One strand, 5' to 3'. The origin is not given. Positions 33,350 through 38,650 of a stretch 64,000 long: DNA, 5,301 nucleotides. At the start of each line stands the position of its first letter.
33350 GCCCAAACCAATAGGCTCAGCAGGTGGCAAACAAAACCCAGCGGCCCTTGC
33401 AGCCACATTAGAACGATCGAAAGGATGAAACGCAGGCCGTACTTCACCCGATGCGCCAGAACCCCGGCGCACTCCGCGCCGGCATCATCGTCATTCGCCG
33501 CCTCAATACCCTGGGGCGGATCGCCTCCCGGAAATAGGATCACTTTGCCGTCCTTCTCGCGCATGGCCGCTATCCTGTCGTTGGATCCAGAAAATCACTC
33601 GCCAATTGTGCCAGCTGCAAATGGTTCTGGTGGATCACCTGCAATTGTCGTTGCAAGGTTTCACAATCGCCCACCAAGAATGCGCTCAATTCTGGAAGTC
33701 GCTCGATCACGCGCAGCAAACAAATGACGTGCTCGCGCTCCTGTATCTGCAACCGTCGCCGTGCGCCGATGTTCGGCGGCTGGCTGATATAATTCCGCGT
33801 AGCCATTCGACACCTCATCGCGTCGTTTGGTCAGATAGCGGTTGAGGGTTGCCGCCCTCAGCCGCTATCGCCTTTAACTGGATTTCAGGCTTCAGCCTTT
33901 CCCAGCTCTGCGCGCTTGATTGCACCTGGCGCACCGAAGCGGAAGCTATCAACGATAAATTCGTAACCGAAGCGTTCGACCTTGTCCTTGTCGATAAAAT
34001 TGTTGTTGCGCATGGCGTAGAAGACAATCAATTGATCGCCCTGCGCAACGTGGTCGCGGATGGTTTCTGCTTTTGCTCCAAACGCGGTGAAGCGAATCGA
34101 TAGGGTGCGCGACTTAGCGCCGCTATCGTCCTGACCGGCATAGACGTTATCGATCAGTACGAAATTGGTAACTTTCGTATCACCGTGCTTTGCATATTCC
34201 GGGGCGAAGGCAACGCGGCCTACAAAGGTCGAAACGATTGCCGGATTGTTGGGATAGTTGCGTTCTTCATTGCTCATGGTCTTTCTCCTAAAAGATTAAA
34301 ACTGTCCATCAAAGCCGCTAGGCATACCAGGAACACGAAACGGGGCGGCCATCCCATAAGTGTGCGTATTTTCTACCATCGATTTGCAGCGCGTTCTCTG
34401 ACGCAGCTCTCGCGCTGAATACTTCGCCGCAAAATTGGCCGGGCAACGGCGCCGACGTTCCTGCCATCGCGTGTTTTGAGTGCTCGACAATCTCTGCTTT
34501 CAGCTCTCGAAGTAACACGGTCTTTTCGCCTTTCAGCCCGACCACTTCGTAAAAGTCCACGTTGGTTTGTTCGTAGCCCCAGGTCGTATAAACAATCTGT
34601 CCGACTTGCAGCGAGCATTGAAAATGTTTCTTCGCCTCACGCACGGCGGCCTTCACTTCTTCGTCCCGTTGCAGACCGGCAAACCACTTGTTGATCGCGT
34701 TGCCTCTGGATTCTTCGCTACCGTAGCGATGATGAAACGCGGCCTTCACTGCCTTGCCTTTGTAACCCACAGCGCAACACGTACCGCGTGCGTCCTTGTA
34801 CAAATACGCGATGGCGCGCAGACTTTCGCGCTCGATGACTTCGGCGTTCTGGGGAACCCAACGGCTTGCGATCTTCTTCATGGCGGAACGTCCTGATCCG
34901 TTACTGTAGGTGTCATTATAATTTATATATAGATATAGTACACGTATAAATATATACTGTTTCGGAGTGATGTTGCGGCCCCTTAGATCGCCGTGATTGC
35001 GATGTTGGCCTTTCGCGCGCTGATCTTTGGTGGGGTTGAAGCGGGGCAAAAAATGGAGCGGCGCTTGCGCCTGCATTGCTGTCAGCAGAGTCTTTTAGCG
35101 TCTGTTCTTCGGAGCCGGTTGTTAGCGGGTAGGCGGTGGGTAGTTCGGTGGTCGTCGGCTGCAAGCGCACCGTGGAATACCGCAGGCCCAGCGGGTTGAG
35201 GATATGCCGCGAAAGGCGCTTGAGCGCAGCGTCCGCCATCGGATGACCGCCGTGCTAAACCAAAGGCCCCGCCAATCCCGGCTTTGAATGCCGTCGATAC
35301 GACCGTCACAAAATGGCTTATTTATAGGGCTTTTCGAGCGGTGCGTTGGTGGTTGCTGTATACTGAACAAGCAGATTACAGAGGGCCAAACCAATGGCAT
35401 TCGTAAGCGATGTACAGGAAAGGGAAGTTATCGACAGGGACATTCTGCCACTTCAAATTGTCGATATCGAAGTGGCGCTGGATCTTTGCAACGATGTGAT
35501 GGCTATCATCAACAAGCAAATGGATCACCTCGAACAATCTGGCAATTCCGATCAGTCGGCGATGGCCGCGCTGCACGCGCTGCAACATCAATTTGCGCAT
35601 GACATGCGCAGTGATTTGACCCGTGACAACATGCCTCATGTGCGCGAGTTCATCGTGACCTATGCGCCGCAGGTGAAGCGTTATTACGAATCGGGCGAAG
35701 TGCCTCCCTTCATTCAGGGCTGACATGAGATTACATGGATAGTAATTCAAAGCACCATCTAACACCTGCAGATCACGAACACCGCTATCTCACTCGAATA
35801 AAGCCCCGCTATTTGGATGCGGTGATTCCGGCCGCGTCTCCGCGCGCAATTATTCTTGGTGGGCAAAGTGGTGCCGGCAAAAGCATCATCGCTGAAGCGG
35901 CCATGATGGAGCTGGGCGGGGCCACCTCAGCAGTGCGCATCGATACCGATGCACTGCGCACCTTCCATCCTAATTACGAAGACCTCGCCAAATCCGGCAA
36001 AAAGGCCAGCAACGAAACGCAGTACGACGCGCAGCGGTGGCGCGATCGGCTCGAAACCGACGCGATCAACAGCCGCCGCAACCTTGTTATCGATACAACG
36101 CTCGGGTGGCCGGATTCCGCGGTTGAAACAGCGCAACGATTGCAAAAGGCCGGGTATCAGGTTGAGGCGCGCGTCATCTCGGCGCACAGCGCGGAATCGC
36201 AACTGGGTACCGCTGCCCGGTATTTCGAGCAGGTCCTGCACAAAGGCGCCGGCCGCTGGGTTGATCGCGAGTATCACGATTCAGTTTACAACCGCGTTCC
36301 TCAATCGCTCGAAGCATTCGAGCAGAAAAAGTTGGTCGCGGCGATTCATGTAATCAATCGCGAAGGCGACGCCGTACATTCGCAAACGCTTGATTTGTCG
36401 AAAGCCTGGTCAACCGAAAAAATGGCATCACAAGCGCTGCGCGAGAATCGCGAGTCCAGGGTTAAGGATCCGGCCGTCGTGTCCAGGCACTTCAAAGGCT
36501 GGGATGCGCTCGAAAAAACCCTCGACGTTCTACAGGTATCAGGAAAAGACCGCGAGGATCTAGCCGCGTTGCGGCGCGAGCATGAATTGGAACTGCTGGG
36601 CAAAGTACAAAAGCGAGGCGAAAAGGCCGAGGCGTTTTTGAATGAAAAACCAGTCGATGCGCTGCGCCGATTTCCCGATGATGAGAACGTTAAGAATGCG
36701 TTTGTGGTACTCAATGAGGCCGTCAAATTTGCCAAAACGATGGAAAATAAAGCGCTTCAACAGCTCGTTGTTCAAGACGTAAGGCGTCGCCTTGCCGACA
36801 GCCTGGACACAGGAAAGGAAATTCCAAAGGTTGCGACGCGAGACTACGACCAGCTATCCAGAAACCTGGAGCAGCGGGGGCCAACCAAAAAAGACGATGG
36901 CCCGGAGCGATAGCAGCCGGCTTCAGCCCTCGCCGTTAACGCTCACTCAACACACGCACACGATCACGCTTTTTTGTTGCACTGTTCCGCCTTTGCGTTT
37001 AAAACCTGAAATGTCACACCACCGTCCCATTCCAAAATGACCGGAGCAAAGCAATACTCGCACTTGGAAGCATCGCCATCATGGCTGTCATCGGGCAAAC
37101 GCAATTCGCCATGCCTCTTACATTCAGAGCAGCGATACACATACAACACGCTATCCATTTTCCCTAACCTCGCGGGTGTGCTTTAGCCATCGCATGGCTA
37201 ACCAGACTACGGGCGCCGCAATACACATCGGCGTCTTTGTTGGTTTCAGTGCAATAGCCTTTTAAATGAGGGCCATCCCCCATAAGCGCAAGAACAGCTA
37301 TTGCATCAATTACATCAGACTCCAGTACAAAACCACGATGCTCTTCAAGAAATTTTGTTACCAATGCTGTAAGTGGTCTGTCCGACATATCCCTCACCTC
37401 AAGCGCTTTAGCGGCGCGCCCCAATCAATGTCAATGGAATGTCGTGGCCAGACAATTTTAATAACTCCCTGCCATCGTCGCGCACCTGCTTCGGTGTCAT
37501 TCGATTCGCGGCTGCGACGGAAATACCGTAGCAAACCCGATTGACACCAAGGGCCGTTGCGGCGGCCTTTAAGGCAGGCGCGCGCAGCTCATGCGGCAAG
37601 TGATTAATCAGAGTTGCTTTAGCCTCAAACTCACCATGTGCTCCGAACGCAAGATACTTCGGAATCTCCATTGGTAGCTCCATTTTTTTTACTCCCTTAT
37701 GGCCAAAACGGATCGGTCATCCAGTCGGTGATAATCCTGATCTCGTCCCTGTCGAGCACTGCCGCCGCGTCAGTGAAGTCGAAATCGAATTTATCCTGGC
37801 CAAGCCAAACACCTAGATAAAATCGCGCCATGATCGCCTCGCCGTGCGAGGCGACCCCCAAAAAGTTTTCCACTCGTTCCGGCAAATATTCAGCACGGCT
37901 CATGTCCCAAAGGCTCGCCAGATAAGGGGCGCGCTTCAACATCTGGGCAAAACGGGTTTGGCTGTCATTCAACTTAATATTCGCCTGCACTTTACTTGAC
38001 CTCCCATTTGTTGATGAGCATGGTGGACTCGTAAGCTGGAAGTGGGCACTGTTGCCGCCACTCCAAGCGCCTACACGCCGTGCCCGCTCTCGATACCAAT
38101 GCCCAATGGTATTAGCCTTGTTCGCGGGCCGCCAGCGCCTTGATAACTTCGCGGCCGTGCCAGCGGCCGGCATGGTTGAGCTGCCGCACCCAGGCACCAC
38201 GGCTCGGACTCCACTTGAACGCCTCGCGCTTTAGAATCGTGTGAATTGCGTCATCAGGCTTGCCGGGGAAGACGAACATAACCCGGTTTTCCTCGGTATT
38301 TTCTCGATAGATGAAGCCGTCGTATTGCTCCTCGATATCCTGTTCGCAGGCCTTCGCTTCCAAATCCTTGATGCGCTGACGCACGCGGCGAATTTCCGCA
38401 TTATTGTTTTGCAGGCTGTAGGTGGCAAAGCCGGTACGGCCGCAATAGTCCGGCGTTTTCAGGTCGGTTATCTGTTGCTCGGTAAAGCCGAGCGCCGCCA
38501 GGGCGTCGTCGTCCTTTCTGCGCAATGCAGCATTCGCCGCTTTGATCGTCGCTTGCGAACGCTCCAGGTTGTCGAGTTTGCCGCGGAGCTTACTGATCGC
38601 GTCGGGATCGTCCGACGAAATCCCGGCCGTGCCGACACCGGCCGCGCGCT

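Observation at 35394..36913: Zeta-toxin-like P-loop kinase with a long C-terminal extension and upstream small acidic ORF in the leading region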

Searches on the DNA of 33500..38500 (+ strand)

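Call 6: search_dna_similar(query=window:33500-38500:+, collection=plasmids, mode=near, max_rows=25)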
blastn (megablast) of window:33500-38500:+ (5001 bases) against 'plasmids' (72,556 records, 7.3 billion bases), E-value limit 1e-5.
No match.

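Call 50: search_rna_families(source=window, start=34800, end=37200, threshold=evalue, max_evalue=1)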
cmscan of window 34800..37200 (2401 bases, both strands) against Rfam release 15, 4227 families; matches with E-value up to 1: 1.
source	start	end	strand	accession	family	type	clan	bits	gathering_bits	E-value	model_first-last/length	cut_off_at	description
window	35558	35621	+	RF02087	Yar_3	Gene; lncRNA;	-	15.1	50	0.95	1-67/67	no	Yellow-achaete intergenic RNA conserved region 3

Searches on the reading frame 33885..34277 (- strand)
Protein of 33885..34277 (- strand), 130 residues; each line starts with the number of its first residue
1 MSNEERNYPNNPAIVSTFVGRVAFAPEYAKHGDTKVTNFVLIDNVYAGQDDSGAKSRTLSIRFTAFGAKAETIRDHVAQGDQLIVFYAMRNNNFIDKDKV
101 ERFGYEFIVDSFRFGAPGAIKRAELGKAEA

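Call 3: search_protein_families(library=pfam, proteins=[window:33885-34277:-], max_evalue=0.1)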
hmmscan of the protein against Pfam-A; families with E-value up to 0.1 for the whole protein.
window:33885-34277:- (130 aa): 1 family
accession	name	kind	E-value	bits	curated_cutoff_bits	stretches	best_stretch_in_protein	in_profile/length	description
PF00436.31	SSB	-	7.2e-09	36.1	26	1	17-114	5-103/104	Single-strand binding protein family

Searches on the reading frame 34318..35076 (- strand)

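Call 3: search_protein_families(library=pfam, proteins=[window:34318-35076:-], max_evalue=0.1)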
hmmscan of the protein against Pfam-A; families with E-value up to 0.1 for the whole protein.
window:34318-35076:- (252 aa): 1 family
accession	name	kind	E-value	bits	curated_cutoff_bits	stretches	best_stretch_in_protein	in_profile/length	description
PF00522.23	VPR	-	0.021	15.3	25.5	1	121-173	8-57/83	VPR/VPX protein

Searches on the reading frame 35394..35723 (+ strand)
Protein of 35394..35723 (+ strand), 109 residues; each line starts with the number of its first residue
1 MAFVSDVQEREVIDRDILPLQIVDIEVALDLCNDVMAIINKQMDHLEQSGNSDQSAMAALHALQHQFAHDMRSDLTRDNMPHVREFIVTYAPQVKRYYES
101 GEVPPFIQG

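Call 3: search_protein_families(library=pfam, proteins=[window:35394-35723:+], max_evalue=0.1)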
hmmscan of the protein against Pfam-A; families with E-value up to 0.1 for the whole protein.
window:35394-35723:+ (109 aa): 0 families

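Call 4: search_protein_families(library=ncbifam, proteins=[window:35394-35723:+], max_evalue=0.1)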
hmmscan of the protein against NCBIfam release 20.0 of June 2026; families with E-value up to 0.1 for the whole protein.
window:35394-35723:+ (109 aa): 1 family
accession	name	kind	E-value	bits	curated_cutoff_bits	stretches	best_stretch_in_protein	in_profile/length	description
NF000908.1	PRK00089.1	equivalog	0.058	12.7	237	1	33-102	111-178/291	GTPase Era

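Call 5: search_protein_families(library=padloc, proteins=[window:35394-35723:+], max_evalue=0.1)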
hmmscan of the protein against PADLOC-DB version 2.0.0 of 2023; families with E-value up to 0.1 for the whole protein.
window:35394-35723:+ (109 aa): 0 families

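Call 22: find_homologous_proteins(query=A1, max_evalue=0.01)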
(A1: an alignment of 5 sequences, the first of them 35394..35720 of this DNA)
Query A1 (5 sequences) (109 aa, profile of the alignment): 13 proteins with E <= 0.01 among 1892 candidates.
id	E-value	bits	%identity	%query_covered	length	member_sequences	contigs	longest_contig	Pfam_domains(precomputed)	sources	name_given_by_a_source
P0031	9.2e-53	195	81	100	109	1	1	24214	-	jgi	jgi:hypothetical protein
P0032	1.2e-52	195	100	100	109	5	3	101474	-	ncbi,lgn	-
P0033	2.0e-51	191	58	100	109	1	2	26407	-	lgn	-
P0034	6.7e-47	176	48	100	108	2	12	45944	-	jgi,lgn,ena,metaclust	metaclust:\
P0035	1.7e-46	175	60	98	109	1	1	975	-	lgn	-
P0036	8.1e-45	170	36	92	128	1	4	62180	-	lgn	-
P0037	5.1e-44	167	70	100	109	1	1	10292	-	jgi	jgi:hypothetical protein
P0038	2.2e-43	165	72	100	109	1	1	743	-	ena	-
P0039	3.2e-41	158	68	100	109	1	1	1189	-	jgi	jgi:hypothetical protein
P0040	1.6e-38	149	61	100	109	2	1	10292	-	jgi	jgi:hypothetical protein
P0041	5.5e-33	132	57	99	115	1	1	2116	-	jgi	jgi:hypothetical protein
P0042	1.5e-30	124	42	99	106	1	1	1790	-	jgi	jgi:hypothetical protein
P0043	3.3e-21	94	38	79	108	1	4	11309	-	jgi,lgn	jgi:hypothetical protein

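Call 60: search_dna_similar(query=window:35394-35720:+, collection=plasmids, mode=protein, max_rows=15, max_evalue=1)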
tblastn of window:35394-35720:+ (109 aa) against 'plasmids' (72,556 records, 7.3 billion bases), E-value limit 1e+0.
No match.

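Call 64: predict_structure(alignment_id=A4)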
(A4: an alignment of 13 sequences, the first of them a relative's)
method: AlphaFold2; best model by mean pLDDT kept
length: 109 residues; sequences in the alignment: 13
mean_pLDDT: 82.7   pTM: 0.70
mean pLDDT of the five models: 82.7, 82.0, 81.8, 81.3, 78.8
residues with pLDDT >= 90: 52; 70-90: 36; 50-70: 12; < 50: 9
segments of 3 or more residues with pLDDT < 50: 1-4
pLDDT, mean of each block of 10 residues (from residue 1): 47 60 89 93 88 84 91 89 92 93 85
secondary structure, 60 per line:
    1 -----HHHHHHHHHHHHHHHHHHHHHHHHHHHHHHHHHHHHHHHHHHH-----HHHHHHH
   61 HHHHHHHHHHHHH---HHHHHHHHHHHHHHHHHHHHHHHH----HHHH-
elements in order: H6-48 H54-73 H77-100 H105-108

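Call 66: search_solved_structures(query=A4, max_evalue=10)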
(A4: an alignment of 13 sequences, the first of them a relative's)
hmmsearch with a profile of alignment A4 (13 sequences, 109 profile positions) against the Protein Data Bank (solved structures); distinct sequences matched with E-value up to 10: 8.
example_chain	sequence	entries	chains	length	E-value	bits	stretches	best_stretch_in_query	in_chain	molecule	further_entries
2c5z_A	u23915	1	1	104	0.4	14.3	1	48-94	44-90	SET DOMAIN PROTEIN 2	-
2rga_A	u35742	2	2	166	0.74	13.5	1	53-107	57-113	GTPase HRas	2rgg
8els_A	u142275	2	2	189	1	13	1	58-107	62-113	GTPase HRas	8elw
2rgd_A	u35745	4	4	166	1.1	12.9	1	53-107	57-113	GTPase HRas | H-RAS P21 PROTEIN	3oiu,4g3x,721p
7vv8_A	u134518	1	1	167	1.1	12.9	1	53-107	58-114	GTPase HRas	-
1xdx_A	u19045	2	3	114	1.3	12.7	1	25-62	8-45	Tctex1 Light Chain protein | Dynein light chain Tctex1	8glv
7v1k_A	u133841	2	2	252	1.7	12.3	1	22-64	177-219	Isoform 2 of Nuclear autoantigenic sperm protein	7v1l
7v1m_G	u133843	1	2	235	2.1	12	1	22-63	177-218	Isoform 2 of Nuclear autoantigenic sperm protein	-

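Call 74: find_encoding_contigs(protein=P0037, flank=5000, max_places=2)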
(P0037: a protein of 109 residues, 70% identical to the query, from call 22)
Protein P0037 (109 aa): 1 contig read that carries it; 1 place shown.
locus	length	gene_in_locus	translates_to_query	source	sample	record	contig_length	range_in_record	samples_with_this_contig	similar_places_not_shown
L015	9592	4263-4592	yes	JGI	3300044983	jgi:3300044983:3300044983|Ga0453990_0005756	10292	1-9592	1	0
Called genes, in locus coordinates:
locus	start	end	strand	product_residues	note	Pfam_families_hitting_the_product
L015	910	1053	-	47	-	-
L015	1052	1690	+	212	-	-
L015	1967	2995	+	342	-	PF16884:ADH_N_2, PF00107:ADH_zinc_N, PF13602:ADH_zinc_N_2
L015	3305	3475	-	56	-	-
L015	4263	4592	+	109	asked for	-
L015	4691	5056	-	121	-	PF04237:YjbR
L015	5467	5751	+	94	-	-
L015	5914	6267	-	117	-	-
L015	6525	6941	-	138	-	-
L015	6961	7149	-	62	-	-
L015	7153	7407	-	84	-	PF06941:NT5C (faint)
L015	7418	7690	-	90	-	-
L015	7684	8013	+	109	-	-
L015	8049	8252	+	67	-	-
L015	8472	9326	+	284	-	PF08379:Bact_transglu_N, PF01841:Transglut_core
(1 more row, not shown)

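Call 75: find_encoding_contigs(protein=P0043, flank=5000, max_places=2)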
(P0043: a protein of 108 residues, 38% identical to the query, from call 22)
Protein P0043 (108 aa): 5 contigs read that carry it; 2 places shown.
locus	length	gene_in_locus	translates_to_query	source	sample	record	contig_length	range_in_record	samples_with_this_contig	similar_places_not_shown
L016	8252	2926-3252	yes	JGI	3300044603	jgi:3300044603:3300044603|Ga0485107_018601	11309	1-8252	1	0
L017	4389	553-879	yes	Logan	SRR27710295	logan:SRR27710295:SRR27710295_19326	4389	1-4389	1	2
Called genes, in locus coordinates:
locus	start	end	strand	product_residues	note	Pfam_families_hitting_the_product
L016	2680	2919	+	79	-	-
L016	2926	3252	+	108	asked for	-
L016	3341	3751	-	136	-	PF01934:HepT-like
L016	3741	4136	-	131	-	PF01909:NTP_transf_2, PF18765:Polbeta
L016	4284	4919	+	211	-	PF08768:THAP4_heme-bd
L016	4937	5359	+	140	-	PF00903:Glyoxalase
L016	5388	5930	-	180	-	PF00072:Response_reg, PF02954:HTH_8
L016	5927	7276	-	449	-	PF02518:HATPase_c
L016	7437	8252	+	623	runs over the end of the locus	PF06480:FtsH_ext, PF00004:AAA, PF17862:AAA_lid_3, PF01434:Peptidase_M41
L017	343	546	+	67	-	-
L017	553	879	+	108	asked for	-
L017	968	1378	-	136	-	PF01934:HepT-like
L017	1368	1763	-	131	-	PF01909:NTP_transf_2, PF18765:Polbeta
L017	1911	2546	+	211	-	PF08768:THAP4_heme-bd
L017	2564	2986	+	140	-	PF00903:Glyoxalase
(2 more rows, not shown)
